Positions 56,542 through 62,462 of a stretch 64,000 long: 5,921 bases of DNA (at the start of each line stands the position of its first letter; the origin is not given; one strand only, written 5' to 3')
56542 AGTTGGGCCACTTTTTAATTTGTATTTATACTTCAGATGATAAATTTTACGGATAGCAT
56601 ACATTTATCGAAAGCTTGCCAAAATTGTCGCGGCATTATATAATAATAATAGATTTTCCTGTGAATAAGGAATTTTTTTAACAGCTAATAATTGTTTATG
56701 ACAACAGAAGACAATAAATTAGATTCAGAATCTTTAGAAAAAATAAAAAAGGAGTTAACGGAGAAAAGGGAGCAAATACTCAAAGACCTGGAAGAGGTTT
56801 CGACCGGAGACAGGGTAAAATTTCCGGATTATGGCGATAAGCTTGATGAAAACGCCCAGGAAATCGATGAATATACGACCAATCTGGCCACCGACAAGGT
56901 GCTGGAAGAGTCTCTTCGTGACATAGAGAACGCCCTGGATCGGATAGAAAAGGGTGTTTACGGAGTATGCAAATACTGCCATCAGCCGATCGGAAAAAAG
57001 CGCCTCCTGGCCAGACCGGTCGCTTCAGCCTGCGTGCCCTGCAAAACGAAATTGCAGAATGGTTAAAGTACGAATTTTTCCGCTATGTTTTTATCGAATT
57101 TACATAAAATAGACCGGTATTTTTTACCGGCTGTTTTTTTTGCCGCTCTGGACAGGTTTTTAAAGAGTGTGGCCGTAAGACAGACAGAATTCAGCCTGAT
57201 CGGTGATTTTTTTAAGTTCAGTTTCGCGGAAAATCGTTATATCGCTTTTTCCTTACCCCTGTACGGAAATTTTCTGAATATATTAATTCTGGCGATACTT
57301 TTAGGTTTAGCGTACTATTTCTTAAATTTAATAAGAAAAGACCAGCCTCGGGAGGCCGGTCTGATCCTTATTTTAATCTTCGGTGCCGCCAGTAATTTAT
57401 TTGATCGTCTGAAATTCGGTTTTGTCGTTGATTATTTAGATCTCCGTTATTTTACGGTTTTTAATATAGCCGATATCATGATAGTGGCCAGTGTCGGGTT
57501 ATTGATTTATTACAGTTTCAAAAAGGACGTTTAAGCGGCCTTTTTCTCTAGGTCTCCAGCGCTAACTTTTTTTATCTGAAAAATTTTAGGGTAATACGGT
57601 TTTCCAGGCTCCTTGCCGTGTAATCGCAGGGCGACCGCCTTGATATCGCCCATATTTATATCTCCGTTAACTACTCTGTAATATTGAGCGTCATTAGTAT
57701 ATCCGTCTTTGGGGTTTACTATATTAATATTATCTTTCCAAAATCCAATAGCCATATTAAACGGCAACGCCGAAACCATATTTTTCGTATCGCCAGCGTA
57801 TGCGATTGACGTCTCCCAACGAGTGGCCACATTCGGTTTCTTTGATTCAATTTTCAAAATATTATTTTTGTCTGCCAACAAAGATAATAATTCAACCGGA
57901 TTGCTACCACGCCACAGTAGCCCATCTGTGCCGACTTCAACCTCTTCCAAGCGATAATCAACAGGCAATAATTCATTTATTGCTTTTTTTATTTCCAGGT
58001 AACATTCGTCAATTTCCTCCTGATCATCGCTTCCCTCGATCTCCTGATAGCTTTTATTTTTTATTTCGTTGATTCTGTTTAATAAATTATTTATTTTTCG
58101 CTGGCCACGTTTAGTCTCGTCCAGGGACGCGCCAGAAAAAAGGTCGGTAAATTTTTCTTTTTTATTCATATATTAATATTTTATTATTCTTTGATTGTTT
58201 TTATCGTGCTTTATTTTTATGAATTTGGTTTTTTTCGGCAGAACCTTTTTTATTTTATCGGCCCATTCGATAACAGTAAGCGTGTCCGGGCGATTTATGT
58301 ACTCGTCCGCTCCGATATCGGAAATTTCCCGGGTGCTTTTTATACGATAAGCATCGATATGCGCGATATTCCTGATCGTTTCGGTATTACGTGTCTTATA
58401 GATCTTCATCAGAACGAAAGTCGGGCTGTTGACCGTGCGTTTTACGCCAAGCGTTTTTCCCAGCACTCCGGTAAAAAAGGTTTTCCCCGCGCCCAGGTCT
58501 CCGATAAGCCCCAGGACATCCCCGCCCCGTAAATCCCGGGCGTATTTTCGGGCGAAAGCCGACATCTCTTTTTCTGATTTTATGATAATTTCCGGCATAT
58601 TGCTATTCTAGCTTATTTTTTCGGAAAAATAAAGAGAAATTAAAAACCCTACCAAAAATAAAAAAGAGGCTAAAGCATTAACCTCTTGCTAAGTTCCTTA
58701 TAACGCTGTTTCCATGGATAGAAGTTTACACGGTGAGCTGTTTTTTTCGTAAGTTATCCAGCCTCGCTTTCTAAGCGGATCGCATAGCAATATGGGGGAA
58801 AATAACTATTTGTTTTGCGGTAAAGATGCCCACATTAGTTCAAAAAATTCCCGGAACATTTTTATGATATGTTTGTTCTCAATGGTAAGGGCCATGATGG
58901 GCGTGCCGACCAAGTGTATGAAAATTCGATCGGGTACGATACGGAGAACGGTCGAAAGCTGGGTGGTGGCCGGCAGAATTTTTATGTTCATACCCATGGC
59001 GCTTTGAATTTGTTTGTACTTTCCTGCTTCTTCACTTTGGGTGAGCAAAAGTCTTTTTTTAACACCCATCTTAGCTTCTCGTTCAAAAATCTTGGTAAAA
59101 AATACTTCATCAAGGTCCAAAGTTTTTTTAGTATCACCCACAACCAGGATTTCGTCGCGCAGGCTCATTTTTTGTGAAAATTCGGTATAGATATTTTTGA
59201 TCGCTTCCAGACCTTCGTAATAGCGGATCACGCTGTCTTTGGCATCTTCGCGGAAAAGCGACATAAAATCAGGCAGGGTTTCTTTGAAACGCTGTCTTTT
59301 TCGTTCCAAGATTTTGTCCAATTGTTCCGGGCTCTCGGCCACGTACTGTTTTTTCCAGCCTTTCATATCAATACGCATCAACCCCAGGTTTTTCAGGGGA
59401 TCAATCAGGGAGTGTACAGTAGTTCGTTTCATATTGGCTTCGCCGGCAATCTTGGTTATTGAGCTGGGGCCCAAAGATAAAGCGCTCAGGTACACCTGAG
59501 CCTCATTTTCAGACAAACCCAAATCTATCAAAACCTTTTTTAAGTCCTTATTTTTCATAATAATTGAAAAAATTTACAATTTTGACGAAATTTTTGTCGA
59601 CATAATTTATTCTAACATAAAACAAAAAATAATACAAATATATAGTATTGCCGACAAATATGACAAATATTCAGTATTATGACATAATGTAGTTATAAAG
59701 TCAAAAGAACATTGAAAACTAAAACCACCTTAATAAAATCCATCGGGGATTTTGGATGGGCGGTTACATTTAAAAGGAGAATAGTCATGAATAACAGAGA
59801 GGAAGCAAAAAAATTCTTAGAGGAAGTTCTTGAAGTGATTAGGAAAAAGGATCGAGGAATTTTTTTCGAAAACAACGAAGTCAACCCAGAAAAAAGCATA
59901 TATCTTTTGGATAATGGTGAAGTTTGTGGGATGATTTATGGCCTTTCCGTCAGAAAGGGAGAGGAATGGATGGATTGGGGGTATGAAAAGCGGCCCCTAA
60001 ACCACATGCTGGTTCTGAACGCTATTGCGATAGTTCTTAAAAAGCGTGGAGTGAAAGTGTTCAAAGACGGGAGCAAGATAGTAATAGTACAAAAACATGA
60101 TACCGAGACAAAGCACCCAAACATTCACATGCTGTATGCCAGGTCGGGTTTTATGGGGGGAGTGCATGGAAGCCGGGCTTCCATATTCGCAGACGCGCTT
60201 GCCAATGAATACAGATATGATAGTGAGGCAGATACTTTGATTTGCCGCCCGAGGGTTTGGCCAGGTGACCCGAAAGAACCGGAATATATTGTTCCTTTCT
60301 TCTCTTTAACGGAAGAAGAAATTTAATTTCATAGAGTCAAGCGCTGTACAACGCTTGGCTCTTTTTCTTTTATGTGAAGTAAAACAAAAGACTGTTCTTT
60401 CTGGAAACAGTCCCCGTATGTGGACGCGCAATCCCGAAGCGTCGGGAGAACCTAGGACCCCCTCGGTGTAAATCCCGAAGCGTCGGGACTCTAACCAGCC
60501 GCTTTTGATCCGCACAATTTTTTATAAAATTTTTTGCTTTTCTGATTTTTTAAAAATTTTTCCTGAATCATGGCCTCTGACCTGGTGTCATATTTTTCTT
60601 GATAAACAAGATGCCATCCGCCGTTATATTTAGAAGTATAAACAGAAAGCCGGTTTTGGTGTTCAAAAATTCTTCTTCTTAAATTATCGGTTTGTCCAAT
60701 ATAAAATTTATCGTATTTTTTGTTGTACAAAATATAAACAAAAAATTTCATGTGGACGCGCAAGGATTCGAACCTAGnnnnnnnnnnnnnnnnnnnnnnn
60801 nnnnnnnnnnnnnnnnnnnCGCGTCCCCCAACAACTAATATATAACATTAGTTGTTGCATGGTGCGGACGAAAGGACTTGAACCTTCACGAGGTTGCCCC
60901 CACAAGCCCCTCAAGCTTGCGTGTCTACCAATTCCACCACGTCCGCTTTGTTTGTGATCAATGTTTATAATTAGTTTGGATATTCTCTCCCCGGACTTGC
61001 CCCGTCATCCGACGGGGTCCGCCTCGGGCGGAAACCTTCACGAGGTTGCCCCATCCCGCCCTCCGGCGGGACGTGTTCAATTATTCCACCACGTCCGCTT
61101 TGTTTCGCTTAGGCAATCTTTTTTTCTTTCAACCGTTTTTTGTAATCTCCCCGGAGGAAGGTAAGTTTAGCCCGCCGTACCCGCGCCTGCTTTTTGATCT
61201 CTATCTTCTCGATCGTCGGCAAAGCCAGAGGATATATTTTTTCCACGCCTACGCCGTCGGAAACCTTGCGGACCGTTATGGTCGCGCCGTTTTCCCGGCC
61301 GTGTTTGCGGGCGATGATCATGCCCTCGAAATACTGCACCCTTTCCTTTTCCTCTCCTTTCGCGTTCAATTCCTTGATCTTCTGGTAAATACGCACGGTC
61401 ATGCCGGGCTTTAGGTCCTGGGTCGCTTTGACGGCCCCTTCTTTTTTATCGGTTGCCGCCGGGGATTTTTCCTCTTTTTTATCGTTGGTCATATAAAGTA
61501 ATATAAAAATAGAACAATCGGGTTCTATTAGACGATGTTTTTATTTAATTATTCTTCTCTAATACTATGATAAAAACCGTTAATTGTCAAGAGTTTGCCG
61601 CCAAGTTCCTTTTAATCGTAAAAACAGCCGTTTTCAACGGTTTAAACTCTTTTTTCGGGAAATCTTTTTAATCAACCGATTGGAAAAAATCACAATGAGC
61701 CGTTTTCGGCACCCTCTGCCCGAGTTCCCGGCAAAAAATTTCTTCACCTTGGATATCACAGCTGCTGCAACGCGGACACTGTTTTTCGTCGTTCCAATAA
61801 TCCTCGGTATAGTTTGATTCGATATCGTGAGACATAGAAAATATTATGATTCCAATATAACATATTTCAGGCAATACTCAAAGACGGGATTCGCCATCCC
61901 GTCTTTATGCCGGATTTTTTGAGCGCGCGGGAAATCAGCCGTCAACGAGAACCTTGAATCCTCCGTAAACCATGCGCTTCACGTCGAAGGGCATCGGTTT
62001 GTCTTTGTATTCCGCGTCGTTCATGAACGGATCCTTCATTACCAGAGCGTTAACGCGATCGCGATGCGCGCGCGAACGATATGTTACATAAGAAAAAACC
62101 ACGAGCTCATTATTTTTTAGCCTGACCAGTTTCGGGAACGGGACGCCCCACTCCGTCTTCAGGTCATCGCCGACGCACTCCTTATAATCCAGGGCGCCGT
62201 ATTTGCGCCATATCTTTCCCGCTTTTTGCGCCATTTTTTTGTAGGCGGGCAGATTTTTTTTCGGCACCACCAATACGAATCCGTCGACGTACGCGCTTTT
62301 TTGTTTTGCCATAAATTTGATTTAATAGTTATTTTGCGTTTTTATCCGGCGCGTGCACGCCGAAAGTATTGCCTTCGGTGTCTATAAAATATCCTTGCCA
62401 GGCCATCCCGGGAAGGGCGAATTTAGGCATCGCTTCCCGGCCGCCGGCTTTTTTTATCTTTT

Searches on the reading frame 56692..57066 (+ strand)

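Call 78: search_protein_families(library=pfam, proteins=[window:56692-57066:+], max_evalue=0.001)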
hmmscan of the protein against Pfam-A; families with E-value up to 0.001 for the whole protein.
window:56692-57066:+ (124 aa): 1 family
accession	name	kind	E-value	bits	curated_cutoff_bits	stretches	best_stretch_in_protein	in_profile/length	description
PF01258.23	zf-dskA_traR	-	1.6e-07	31.6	24.9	1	89-121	2-34/36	Prokaryotic dksA/traR C4-type zinc finger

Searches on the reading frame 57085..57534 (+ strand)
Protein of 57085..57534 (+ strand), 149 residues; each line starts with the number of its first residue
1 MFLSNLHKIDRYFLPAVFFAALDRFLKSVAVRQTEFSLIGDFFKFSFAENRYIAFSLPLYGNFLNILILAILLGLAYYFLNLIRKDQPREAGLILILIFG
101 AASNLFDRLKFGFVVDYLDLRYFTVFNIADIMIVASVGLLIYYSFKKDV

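Call 78: search_protein_families(library=pfam, proteins=[window:57085-57534:+], max_evalue=0.001)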
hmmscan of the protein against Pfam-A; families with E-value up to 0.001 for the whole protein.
window:57085-57534:+ (149 aa): 1 family
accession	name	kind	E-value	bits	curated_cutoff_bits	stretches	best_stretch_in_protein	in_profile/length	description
PF01252.23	Peptidase_A8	-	1.1e-22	81.2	25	1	17-145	3-141/142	Signal peptidase (SPase) II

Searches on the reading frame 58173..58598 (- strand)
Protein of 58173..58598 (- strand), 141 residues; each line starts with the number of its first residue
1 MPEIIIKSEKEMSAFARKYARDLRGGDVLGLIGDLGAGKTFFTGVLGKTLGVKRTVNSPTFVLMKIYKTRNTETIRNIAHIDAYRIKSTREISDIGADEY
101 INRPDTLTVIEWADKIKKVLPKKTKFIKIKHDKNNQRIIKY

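Call 78: search_protein_families(library=pfam, proteins=[window:58173-58598:-], max_evalue=0.001)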
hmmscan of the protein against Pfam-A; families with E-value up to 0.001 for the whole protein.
window:58173-58598:- (141 aa): 1 family
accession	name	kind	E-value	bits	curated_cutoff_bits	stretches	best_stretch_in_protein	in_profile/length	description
PF02367.23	TsaE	-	1.3e-35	122.5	26.6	1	7-138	2-127/128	Threonylcarbamoyl adenosine biosynthesis protein TsaE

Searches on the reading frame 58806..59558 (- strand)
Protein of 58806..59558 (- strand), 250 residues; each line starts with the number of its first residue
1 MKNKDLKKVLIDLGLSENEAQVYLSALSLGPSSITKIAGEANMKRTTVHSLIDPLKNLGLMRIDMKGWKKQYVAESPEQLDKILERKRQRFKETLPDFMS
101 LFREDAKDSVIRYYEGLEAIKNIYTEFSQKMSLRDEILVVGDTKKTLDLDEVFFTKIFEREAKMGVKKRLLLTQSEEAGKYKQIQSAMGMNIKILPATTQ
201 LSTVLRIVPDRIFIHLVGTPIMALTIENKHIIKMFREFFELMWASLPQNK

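Call 78: search_protein_families(library=pfam, proteins=[window:58806-59558:-], max_evalue=0.001)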
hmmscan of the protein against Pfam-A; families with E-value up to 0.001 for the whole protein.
window:58806-59558:- (250 aa): 1 family
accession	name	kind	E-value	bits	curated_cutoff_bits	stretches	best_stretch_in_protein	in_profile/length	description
PF01978.25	TrmB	-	2.3e-09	37.4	25.6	1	12-78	3-68/68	Sugar-specific transcriptional regulator TrmB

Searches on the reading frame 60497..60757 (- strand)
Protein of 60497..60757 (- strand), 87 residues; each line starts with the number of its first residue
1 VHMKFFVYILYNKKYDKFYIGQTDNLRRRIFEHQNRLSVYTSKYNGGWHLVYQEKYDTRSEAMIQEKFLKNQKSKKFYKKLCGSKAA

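Call 65: search_protein_families(library=pfam, proteins=[window:60497-60757:-], max_evalue=0.01)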
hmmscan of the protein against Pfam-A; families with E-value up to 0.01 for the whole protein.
window:60497-60757:- (87 aa): 2 families
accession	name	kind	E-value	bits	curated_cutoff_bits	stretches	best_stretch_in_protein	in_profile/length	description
PF01541.30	GIY-YIG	-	1.3e-13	51.4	22.6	1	5-76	2-75/78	GIY-YIG catalytic domain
PF10544.15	T5orf172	-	0.00026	21.9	20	1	6-70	2-69/101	T5orf172 domain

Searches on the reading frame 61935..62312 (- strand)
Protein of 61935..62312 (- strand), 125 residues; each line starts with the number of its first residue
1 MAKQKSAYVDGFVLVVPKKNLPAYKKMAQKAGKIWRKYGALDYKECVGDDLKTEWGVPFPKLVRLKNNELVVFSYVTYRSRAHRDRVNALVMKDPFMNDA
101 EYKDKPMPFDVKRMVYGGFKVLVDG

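Call 78: search_protein_families(library=pfam, proteins=[window:61935-62312:-], max_evalue=0.001)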
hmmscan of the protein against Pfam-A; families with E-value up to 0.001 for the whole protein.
window:61935-62312:- (125 aa): 1 family
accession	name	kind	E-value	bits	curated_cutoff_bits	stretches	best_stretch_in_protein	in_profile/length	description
PF07237.17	DUF1428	-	8e-36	122.8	27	1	8-110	2-101/102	Protein of unknown function (DUF1428)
